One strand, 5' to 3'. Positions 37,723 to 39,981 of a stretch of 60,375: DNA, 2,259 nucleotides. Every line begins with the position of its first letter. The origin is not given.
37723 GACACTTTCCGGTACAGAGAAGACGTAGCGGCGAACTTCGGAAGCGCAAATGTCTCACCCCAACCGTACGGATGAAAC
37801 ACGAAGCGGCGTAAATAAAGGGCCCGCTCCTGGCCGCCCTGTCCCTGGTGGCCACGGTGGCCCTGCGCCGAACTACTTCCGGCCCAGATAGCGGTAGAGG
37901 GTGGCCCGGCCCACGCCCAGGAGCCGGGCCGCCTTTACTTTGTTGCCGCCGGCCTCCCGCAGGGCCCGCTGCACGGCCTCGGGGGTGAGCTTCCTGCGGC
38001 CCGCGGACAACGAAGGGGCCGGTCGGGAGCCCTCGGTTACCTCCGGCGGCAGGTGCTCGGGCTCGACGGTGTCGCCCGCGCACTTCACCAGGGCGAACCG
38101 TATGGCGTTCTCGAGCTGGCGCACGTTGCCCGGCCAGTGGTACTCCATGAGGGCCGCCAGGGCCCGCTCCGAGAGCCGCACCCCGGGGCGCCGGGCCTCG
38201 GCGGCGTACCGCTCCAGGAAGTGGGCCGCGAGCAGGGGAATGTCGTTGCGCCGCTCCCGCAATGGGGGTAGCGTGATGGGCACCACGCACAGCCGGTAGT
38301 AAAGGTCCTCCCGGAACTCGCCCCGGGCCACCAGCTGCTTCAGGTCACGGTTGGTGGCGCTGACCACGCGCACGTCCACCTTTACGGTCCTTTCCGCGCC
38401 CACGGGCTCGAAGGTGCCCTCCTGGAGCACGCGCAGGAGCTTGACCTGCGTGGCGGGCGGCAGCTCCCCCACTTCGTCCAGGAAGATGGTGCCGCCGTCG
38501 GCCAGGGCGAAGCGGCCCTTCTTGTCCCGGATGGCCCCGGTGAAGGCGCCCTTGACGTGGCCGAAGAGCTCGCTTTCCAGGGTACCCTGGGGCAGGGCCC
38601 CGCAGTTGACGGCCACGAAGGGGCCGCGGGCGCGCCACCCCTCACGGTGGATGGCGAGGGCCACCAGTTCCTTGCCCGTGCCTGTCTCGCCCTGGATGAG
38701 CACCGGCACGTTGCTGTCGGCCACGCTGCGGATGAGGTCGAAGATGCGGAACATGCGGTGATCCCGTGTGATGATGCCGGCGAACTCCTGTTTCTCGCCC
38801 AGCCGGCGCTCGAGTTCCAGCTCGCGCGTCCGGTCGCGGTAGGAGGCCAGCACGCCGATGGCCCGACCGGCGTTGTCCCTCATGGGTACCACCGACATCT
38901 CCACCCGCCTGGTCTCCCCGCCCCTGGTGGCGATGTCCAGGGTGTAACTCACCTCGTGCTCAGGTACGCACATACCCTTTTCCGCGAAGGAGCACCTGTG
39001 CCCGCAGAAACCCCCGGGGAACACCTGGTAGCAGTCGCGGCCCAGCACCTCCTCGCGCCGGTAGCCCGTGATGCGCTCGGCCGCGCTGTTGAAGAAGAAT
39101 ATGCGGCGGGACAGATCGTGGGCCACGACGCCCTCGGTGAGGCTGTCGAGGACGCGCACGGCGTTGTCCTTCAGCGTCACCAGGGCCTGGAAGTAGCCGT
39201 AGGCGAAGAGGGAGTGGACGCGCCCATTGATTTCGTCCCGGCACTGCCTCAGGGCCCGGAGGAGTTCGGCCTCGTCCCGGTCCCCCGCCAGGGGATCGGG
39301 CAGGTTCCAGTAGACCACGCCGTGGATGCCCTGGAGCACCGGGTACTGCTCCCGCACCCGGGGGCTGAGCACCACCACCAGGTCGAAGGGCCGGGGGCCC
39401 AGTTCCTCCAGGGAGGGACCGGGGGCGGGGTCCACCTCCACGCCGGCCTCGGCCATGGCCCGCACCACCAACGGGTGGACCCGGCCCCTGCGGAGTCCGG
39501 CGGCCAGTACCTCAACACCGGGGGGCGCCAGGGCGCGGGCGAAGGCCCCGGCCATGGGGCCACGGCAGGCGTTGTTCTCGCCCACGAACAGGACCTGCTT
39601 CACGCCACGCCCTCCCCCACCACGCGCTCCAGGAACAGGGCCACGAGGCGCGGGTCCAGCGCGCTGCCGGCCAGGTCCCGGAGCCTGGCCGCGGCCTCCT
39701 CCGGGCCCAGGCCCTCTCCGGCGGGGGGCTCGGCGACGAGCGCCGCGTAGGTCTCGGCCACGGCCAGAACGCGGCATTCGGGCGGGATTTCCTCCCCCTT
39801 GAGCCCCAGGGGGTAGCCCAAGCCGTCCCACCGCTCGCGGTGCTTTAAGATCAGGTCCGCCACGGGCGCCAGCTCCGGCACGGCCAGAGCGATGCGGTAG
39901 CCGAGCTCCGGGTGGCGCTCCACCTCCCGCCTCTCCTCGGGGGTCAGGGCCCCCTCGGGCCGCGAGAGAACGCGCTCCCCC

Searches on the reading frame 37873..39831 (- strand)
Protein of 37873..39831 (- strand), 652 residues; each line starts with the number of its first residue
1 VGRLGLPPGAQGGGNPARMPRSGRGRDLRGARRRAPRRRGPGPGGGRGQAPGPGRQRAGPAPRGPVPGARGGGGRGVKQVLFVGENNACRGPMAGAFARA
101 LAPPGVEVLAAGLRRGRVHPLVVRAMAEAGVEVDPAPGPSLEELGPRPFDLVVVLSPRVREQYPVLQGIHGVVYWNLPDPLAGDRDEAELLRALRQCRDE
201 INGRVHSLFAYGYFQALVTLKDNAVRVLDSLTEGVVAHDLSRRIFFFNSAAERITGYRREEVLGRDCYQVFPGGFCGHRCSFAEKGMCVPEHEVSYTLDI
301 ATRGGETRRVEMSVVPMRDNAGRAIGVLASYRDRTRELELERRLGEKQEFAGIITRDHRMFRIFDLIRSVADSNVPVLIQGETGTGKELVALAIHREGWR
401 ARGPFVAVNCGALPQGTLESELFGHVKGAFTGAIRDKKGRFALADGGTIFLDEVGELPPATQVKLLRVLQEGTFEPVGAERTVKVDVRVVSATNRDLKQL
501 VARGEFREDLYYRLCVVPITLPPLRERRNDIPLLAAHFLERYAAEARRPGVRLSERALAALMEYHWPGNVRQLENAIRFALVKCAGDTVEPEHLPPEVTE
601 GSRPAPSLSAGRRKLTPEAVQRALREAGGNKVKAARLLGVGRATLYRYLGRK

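Call 6: search_protein_families(library=pfam, proteins=[window:37873-39831:-])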
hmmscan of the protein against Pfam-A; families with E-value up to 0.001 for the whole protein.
window:37873-39831:- (652 aa): 11 families
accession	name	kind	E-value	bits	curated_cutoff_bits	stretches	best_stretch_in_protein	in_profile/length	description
PF00158.32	Sigma54_activat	-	1.8e-69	233.2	20.2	1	353-519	1-167/168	Sigma-54 interaction domain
PF25601.1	AAA_lid_14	-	4.4e-27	94.2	27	1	525-605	1-81/87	AAA+ ATPase lid domain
PF14532.12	Sigma54_activ_2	-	6.3e-21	75.5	25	1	359-524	6-138/138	Sigma-54 interaction domain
PF00989.32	PAS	-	7e-14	52.2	22.6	1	225-333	4-112/113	PAS fold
PF08448.16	PAS_4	-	4e-12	46.8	23.1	1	228-337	1-108/110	PAS fold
PF13426.13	PAS_9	-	5.8e-12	46.2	27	1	239-335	8-102/103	PAS domain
PF02954.25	HTH_8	-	8.2e-09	35.5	22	1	619-647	9-37/42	Bacterial regulatory protein, Fis family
PF01451.26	LMWPc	-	2.2e-08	34.8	23.2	1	80-208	1-143/144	Low molecular weight phosphotyrosine protein phosphatase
PF07728.20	AAA_5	-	1e-07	32.5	22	1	376-495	1-123/139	AAA domain (dynein-related subfamily)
PF13188.13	PAS_8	-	4.6e-05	23.6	21.8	1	226-273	5-49/65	PAS domain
PF02796.21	HTH_7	-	0.00024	21.6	23.8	1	622-649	15-42/45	Helix-turn-helix domain of resolvase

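Call 8: search_protein_families(library=ncbifam, proteins=[window:37873-39831:-], max_evalue=0.01)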
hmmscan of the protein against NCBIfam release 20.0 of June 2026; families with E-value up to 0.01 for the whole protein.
window:37873-39831:- (652 aa): 43 families (the best 25 are shown)
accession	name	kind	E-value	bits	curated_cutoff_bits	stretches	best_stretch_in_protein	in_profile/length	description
TIGR01817.1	nifA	equivalog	6.7e-110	368.3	528.85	1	340-594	185-438/534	nif-specific transcriptional activator NifA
TIGR01818.1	ntrC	equivalog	9.4e-101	337.9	558.6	1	334-606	117-389/463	nitrogen regulation protein NR(I)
NF041552.1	TF_PrdR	equivalog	1.3e-100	337.4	795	1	220-648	132-572/577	sigma-54 dependent transcriptional regulator PrdR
NF038308.1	RNA_repair_RtcR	equivalog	5.1e-100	335.8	650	1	328-606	157-444/530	RNA repair transcriptional activator RtcR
TIGR02915.1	PEP_resp_reg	equivalog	5.6e-100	335.3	502.6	1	342-650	127-440/445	PEP-CTERM-box response regulator transcription factor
NF008469.0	PRK11361.1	equivalog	2e-99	333.4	714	1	330-646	124-449/461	acetoacetate metabolism transcriptional regulator AtoC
NF003451.0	PRK05022.1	equivalog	4.2e-99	332.6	476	1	347-647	186-503/512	nitric oxide reductase transcriptional regulator NorR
NF011695.0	PRK15115.1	equivalog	2.9e-90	303.1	763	1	340-651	124-435/445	two-component system response regulator GlrR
NF008176.1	PRK10923.1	equivalog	1.9e-85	287.3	620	1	341-605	128-392/469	nitrogen regulation protein NR(I)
NF007689.0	PRK10365.1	equivalog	2.2e-85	287.1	760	1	346-650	135-440/441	sigma-54-dependent response regulator transcription factor ZraR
TIGR02329.1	propionate_PrpR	equivalog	8.5e-85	285.3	499.2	1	343-649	204-524/526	propionate catabolism operon regulatory protein PrpR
NF041946.1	LuxO_transreg_Vib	equivalog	1.1e-84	284.9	800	1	345-600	127-382/463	quorum-sensing sigma-54 dependent transcriptional regulator LuxO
NF050807.1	TransRegFlbDCaul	equivalog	3.7e-83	279.9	750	1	351-623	118-392/454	sigma-54-dependent transcriptional regulator FlbD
NF008085.0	PRK10820.1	equivalog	3.9e-83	279.8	576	1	227-593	85-446/520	transcriptional regulator TyrR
NF011953.0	PRK15424.1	equivalog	6.5e-81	272.5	703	1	325-649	193-531/538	propionate catabolism operon regulatory protein PrpR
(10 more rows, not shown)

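Call 11: find_homologous_proteins(query=window:37873-39831:-, max_evalue=1e-30)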
Query window:37873-39831:- (652 aa): 7997 proteins with E <= 1e-30 among 8000 candidates; the best 120 are listed.
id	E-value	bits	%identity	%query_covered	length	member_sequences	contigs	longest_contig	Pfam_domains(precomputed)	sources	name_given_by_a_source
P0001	0.0e+0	1251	96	88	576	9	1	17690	PF13426.14,PF00158.33,PF25601.2,PF02954.26,PF08448.17,PF01451.28,PF00989.32,PF14532.13,PF07728.21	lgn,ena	-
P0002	1.0e-291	987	77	88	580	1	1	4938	PF13426.14,PF13188.14,PF00158.33,PF25601.2,PF02954.26,PF08448.17,PF01451.28,PF00989.32,PF14532.13,PF07728.21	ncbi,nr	ncbi:MAG: sigma 54-interacting transcriptional regulator [Clostridia bacterium]|nr:sigma 54-interact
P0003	3.9e-283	959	76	88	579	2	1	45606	PF13426.14,PF13188.14,PF00158.33,PF25601.2,PF02954.26,PF08448.17,PF01451.28,PF00989.32,PF14532.13,PF07728.21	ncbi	ncbi:MAG: sigma 54-interacting transcriptional regulator [Moorellales bacterium]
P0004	3.2e-257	873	76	79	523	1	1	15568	PF13426.14,PF13188.14,PF00158.33,PF25601.2,PF02954.26,PF08448.17,PF00989.32,PF14532.13,PF07728.21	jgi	-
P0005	8.9e-256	869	67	88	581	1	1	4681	PF13426.14,PF13188.14,PF00158.33,PF25601.2,PF02954.26,PF08448.17,PF01451.28,PF00989.32,PF14532.13,PF07728.21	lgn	-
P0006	9.5e-256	868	70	88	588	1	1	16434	PF13426.14,PF13188.14,PF00158.33,PF25601.2,PF02954.26,PF08448.17,PF01451.28,PF00004.36,PF00989.32,PF14532.13,PF07728.21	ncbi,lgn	ncbi:MAG: sigma 54-interacting transcriptional regulator [Bacillota bacterium]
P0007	2.8e-255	867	69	88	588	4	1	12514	PF13426.14,PF13188.14,PF00158.33,PF25601.2,PF02954.26,PF08448.17,PF01451.28,PF00004.36,PF00989.32,PF14532.13,PF07728.21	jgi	-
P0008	4.2e-254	863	68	88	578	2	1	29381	PF13426.14,PF00158.33,PF25601.2,PF02954.26,PF02796.22,PF08448.17,PF01451.28,PF00989.32,PF14532.13,PF07728.21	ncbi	-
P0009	1.9e-250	851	66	88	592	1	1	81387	PF13426.14,PF13188.14,PF00158.33,PF25601.2,PF02954.26,PF08448.17,PF01451.28,PF00989.32,PF14532.13,PF07728.21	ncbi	ncbi:MAG: sigma 54-interacting transcriptional regulator [Bacillota bacterium]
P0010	2.5e-248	844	67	88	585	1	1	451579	PF13426.14,PF13188.14,PF00158.33,PF25601.2,PF02954.26,PF08448.17,PF01451.28,PF00989.32,PF14532.13,PF07728.21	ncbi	ncbi:MAG: sigma 54-interacting transcriptional regulator [Bacillota bacterium]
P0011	3.1e-248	844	65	88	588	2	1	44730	PF13426.14,PF13188.14,PF00158.33,PF25601.2,PF02954.26,PF08448.17,PF01451.28,PF00989.32,PF14532.13,PF07728.21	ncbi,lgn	ncbi:MAG: sigma 54-interacting transcriptional regulator [Bacillota bacterium]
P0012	3.3e-248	844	66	88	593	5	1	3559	PF13426.14,PF00158.33,PF25601.2,PF02954.26,PF02796.22,PF08448.17,PF01451.28,PF00989.32,PF14532.13,PF07728.21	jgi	jgi:PAS domain S-box-containing protein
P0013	2.9e-246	837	65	88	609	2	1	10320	PF13426.14,PF13188.14,PF00158.33,PF25601.2,PF02954.26,PF08448.17,PF01451.28,PF00989.32,PF14532.13,PF07728.21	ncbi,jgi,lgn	-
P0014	6.9e-246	836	67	88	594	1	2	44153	PF13426.14,PF00158.33,PF25601.2,PF02954.26,PF08448.17,PF01451.28,PF00004.36,PF00989.32,PF14532.13,PF07728.21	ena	-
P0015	3.4e-245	834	65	88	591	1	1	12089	PF13426.14,PF13188.14,PF00158.33,PF25601.2,PF02954.26,PF08448.17,PF01451.28,PF00989.32,PF14532.13,PF07728.21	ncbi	ncbi:MAG: sigma 54-interacting transcriptional regulator [Bacillota bacterium]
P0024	7.5e-207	707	57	88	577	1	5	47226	PF13426.14,PF00158.33,PF25601.2,PF02954.26,PF08448.17,PF01451.28,PF00989.32,PF14532.13,PF07728.21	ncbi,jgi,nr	ncbi:PAS domain S-box protein [Candidatus Poribacteria bacterium]|nr:PAS domain S-box protein [Candi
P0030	2.3e-199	682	53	88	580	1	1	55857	PF13426.14,PF00158.33,PF25601.2,PF02954.26,PF02796.22,PF08448.17,PF01451.28,PF00989.32,PF14532.13,PF07728.21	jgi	jgi:sigma-54 dependent transcriptional regulator, acetoin dehydrogenase operon transcriptional activ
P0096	2.7e-188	646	53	88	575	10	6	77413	PF13426.14,PF13188.14,PF00158.33,PF25601.2,PF02954.26,PF08448.17,PF01451.28,PF00989.32,PF14532.13,PF07728.21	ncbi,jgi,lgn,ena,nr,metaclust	ncbi:MAG: sigma 54-interacting transcriptional regulator [Verrucomicrobia bacterium]|jgi:sigma-54 de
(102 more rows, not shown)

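Call 13: find_encoding_contigs(protein=P0003, flank=10000, max_places=3)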
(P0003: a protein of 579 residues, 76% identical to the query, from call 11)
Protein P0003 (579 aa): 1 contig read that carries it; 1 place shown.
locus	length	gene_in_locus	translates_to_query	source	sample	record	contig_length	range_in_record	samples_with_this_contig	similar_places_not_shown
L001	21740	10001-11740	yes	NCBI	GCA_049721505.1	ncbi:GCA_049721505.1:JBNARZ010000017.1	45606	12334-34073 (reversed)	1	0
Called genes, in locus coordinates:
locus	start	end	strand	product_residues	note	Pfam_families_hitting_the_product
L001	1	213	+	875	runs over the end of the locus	PF02739:5_3_exonuc_N, PF01367:5_3_exonuc, PF00476:DNA_pol_A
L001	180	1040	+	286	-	PF01149:Fapy_DNA_glyco, PF06831:H2TH, PF06827:zf-FPG_IleRS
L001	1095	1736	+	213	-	PF02659:Mntp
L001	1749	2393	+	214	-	PF01121:CoaE, PF13238:AAA_18 (faint), PF13671:AAA_33 (faint)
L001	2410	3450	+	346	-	PF02749:QRPTase_N, PF01729:QRPTase_C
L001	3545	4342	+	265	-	PF11382:MctB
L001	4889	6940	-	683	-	PF06103:DUF948 (faint), PF02743:dCache_1, PF17201:Cache_3-Cache_2, PF08651:DASH_Duo1 (faint), PF00015:MCPsignal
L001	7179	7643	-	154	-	PF13247:Fer4_11, PF13237:Fer4_10 (weak), PF12838:Fer4_7 (weak), PF13187:Fer4_9, PF25160:LdpA_Fe-S-bd (weak), PF12797:Fer4_2, PF12837:Fer4_6, PF00037:Fer4, +1 more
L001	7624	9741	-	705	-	PF04879:Molybdop_Fe4S4, PF00384:Molybdopterin, PF01568:Molydop_binding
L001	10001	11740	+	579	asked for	PF00989:PAS, PF08448:PAS_4, PF13426:PAS_9, PF00158:Sigma54_activat, PF14532:Sigma54_activ_2, PF07728:AAA_5, PF25601:AAA_lid_14, PF02954:HTH_8, +2 more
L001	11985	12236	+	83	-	-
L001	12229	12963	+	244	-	PF00037:Fer4, PF12797:Fer4_2 (weak), PF12837:Fer4_6, PF13187:Fer4_9 (faint), PF13237:Fer4_10, PF14697:Fer4_21 (weak), PF12838:Fer4_7, PF27217:AF_0155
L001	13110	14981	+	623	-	PF03063:Prismane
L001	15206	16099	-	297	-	PF01545:Cation_efflux, PF16916:ZT_dimer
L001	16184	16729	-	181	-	PF02887:PK_C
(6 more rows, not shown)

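Call 14: find_encoding_contigs(protein=P0001, flank=10000, max_places=3)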
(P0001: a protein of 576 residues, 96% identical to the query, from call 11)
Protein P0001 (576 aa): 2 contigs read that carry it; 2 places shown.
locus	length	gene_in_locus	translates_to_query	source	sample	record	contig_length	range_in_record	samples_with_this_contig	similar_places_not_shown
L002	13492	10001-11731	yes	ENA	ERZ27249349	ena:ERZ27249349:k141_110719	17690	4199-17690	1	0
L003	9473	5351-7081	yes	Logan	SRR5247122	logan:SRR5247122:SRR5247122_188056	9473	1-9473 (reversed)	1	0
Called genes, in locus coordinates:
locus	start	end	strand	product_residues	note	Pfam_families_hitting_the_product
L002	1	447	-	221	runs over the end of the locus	PF07963:N_methyl (faint), PF12019:GspH (weak)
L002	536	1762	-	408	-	PF28597:T2SSF_N, PF00482:T2SSF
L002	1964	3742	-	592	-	PF05157:MshEN, PF13191:AAA_16 (faint), PF00437:T2SSE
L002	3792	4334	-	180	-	PF07963:N_methyl (weak)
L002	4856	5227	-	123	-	PF13650:Asp_protease_2, PF13975:gag-asp_proteas (weak)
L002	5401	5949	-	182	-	PF05685:Uma2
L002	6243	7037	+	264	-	PF00072:Response_reg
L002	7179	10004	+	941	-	PF05228:CHASE4, PF00989:PAS, PF08447:PAS_3, PF08448:PAS_4, PF13426:PAS_9, PF08448:PAS_4, PF13426:PAS_9, PF00990:GGDEF, +6 more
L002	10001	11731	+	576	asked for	PF01451:LMWPc, PF00989:PAS, PF08448:PAS_4, PF13426:PAS_9, PF00158:Sigma54_activat, PF14532:Sigma54_activ_2, PF07728:AAA_5, PF25601:AAA_lid_14, +1 more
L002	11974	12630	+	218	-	PF04982:TM_HPP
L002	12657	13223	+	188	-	PF13183:Fer4_8, PF13187:Fer4_9 (weak), PF13534:Fer4_17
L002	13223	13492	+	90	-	?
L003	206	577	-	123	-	PF13650:Asp_protease_2, PF13975:gag-asp_proteas (weak)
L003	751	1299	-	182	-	PF05685:Uma2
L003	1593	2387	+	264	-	PF00072:Response_reg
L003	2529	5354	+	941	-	PF05228:CHASE4, PF00989:PAS, PF08447:PAS_3, PF08448:PAS_4, PF13426:PAS_9, PF08448:PAS_4, PF13426:PAS_9, PF00990:GGDEF, +6 more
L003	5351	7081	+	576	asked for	PF01451:LMWPc, PF00989:PAS, PF08448:PAS_4, PF13426:PAS_9, PF00158:Sigma54_activat, PF14532:Sigma54_activ_2, PF07728:AAA_5, PF25601:AAA_lid_14, +1 more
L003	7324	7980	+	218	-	PF04982:TM_HPP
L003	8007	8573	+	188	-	PF13183:Fer4_8, PF13187:Fer4_9 (weak), PF13534:Fer4_17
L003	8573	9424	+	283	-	PF02754:CCG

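Call 24: find_encoding_contigs(protein=P0010, flank=7000, max_places=2)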
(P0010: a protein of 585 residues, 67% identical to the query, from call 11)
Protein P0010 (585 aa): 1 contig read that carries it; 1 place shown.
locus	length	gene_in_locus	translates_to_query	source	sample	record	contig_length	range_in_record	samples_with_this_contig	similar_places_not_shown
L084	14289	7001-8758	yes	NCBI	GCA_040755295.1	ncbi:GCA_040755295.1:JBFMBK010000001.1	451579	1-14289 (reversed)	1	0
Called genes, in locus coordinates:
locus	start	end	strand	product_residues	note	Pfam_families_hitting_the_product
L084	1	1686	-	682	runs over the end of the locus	PF05048:NosD, PF13229:Beta_helix, PF05048:NosD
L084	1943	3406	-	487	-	-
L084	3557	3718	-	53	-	PF07561:DUF1540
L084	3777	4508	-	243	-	PF12837:Fer4_6, PF13237:Fer4_10, PF00037:Fer4 (weak), PF12838:Fer4_7 (weak), PF13187:Fer4_9 (weak), PF14697:Fer4_21 (weak), PF27217:AF_0155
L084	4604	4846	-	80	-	-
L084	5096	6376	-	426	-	PF03063:Prismane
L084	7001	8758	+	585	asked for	PF01451:LMWPc, PF00989:PAS, PF08448:PAS_4, PF13426:PAS_9, PF00158:Sigma54_activat, PF14532:Sigma54_activ_2, PF07728:AAA_5, PF25601:AAA_lid_14, +2 more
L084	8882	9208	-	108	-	PF00015:MCPsignal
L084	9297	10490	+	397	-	PF00079:Serpin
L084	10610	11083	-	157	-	-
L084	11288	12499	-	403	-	PF13623:SurA_N_2 (weak), PF13624:SurA_N_3, PF09312:SurA_N (weak)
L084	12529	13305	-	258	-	PF13688:Reprolysin_5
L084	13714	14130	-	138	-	PF00196:GerE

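Call 25: find_encoding_contigs(protein=P0009, flank=7000, max_places=2)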
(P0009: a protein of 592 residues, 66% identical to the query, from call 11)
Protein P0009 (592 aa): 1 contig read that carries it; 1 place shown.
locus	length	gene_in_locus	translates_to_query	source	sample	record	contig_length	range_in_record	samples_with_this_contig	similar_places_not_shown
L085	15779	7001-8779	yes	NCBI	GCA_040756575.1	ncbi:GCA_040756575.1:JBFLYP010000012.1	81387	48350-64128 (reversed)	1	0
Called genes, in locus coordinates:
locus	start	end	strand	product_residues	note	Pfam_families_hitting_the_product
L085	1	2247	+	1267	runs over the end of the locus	PF13620:CarboxypepD_reg (faint), PF14686:fn3_3 (faint), PF13229:Beta_helix (faint)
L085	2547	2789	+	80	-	-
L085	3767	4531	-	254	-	PF12837:Fer4_6 (weak), PF13237:Fer4_10, PF00037:Fer4 (weak), PF12838:Fer4_7 (weak), PF13187:Fer4_9 (weak), PF13484:Fer4_16 (faint), PF14697:Fer4_21 (weak), PF27217:AF_0155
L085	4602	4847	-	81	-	-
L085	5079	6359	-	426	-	PF03063:Prismane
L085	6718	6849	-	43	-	-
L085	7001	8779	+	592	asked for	PF01451:LMWPc, PF00989:PAS, PF08448:PAS_4, PF13426:PAS_9, PF00158:Sigma54_activat, PF14532:Sigma54_activ_2, PF07728:AAA_5, PF25601:AAA_lid_14, +2 more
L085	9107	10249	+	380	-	PF01266:DAO (faint), PF01494:FAD_binding_3, PF13450:NAD_binding_8 (weak)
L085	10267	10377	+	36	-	-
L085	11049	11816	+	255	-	PF00119:ATP-synt_A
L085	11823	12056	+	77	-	PF00137:ATP-synt_C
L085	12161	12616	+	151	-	PF00430:ATP-synt_B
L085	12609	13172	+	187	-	PF00213:OSCP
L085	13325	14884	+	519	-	PF02874:ATP-synt_ab_N, PF00006:ATP-synt_ab, PF00306:ATP-synt_ab_C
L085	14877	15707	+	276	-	PF00231:ATP-synt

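Call 26: find_encoding_contigs(protein=P0008, flank=7000, max_places=2)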
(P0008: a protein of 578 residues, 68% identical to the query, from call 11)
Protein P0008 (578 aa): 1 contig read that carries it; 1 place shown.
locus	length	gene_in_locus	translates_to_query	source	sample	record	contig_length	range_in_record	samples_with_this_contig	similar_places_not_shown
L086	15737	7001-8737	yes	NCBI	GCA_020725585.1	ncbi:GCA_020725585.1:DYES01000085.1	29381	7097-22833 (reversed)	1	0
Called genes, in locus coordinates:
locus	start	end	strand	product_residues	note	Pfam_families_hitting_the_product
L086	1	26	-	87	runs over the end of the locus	-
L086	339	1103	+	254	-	PF19842:YqeC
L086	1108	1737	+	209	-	PF01128:IspD, PF12804:NTP_transf_3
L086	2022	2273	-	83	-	-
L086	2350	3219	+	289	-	PF02578:Cu-oxidase_4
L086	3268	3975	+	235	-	PF00072:Response_reg, PF00486:Trans_reg_C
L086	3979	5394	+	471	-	PF00672:HAMP, PF12860:PAS_7 (faint), PF00989:PAS, PF13188:PAS_8 (weak), PF08448:PAS_4, PF13426:PAS_9, PF00512:HisKA, PF02518:HATPase_c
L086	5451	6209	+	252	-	PF02463:SMC_N, PF00005:ABC_tran, PF13304:AAA_21 (faint)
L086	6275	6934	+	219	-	PF01895:PhoU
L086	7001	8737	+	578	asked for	PF01451:LMWPc, PF00989:PAS, PF08448:PAS_4, PF13426:PAS_9, PF00158:Sigma54_activat, PF14532:Sigma54_activ_2, PF25601:AAA_lid_14, PF02954:HTH_8, +2 more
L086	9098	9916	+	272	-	PF00497:SBP_bac_3, PF10613:Lig_chan-Glu_bd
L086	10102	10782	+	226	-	PF00528:BPD_transp_1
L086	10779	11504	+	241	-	PF09818:ABC_ATPase (faint), PF00005:ABC_tran, PF02463:SMC_N, PF13304:AAA_21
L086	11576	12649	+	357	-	PF04055:Radical_SAM, PF12544:LAM_C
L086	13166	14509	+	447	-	PF00278:Orn_DAP_Arg_deC, PF02784:Orn_Arg_deC_N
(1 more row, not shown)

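Call 36: find_encoding_contigs(protein=P0096, flank=6000, max_places=2)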
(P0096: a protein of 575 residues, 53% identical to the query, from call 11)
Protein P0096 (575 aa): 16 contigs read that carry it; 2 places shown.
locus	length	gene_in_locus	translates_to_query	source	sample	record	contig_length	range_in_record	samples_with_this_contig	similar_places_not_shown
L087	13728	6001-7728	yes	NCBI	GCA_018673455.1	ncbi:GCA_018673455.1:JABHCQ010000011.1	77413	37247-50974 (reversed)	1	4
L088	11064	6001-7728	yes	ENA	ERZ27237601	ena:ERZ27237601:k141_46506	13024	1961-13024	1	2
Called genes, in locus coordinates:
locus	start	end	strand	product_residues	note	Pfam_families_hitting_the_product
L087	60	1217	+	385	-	PF02771:Acyl-CoA_dh_N, PF02770:Acyl-CoA_dh_M, PF00441:Acyl-CoA_dh_1, PF08028:Acyl-CoA_dh_2, PF22924:ACOX_C_alpha1 (weak)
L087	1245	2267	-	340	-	PF05116:S6PP (weak), PF08282:Hydrolase_3 (faint)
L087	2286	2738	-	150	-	-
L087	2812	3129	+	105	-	PF03091:CutA1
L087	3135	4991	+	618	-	PF00561:Abhydrolase_1, PF13489:Methyltransf_23, PF07021:MetW, PF08241:Methyltransf_11, PF08242:Methyltransf_12 (faint), PF13649:Methyltransf_25, PF13847:Methyltransf_31 (weak)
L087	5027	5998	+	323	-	PF00132:Hexapep (faint)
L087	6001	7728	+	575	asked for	PF01451:LMWPc, PF00989:PAS, PF08448:PAS_4, PF13188:PAS_8 (weak), PF13426:PAS_9, PF00158:Sigma54_activat, PF14532:Sigma54_activ_2, PF25601:AAA_lid_14, +2 more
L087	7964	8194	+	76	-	-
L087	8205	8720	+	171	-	PF13899:Thioredoxin_7, PF13098:Thioredoxin_2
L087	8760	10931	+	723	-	PF03190:Thioredox_DsbH, PF13899:Thioredoxin_7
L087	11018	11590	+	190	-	PF00210:Ferritin (weak), PF02915:Rubrerythrin, PF21349:RUBY_RBDX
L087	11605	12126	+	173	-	PF00210:Ferritin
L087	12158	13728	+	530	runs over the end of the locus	PF11412:DsbD_N, PF02683:DsbD_TM, PF03190:Thioredox_DsbH, PF13098:Thioredoxin_2, PF13899:Thioredoxin_7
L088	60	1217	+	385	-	PF02771:Acyl-CoA_dh_N, PF02770:Acyl-CoA_dh_M, PF00441:Acyl-CoA_dh_1, PF08028:Acyl-CoA_dh_2, PF22924:ACOX_C_alpha1 (weak)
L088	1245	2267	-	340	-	PF05116:S6PP (weak), PF08282:Hydrolase_3 (faint)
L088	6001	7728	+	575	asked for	PF01451:LMWPc, PF00989:PAS, PF08448:PAS_4, PF13188:PAS_8 (weak), PF13426:PAS_9, PF00158:Sigma54_activat, PF14532:Sigma54_activ_2, PF25601:AAA_lid_14, +2 more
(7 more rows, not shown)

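Call 37: find_encoding_contigs(protein=P0024, flank=6000, max_places=2)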
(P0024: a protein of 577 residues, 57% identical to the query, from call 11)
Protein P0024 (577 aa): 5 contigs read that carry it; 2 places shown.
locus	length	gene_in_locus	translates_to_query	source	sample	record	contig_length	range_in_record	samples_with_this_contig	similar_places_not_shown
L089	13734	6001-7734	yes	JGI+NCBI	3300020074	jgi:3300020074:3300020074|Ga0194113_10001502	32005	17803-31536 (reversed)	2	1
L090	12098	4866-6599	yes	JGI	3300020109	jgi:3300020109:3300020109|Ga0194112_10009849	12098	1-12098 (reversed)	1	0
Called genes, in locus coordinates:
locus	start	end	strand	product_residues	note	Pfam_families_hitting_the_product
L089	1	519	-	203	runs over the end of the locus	PF05685:Uma2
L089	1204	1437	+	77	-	-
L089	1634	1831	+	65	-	-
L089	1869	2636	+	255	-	PF01261:AP_endonuc_2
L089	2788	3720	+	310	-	PF00583:Acetyltransf_1, PF13508:Acetyltransf_7 (weak)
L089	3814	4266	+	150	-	PF00903:Glyoxalase, PF13669:Glyoxalase_4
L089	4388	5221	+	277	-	PF01261:AP_endonuc_2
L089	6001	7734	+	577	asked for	PF01451:LMWPc, PF00989:PAS, PF08448:PAS_4, PF13426:PAS_9, PF00158:Sigma54_activat, PF14532:Sigma54_activ_2, PF07728:AAA_5, PF25601:AAA_lid_14, +1 more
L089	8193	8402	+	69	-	-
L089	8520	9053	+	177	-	PF00210:Ferritin (weak), PF02915:Rubrerythrin, PF23458:DUF7130 (weak), PF21349:RUBY_RBDX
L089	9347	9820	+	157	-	PF09055:Sod_Ni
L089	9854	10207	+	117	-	PF10502:Peptidase_S26, PF00717:Peptidase_S24 (weak), PF10502:Peptidase_S26 (weak)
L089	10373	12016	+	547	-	PF00732:GMC_oxred_N (weak), PF01266:DAO (faint), PF00732:GMC_oxred_N, PF05199:GMC_oxred_C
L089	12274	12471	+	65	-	PF06902:Fer4_19 (weak), PF13459:Fer4_15, PF13370:Fer4_13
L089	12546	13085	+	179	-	-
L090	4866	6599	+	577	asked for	PF01451:LMWPc, PF00989:PAS, PF08448:PAS_4, PF13426:PAS_9, PF00158:Sigma54_activat, PF14532:Sigma54_activ_2, PF07728:AAA_5, PF25601:AAA_lid_14, +1 more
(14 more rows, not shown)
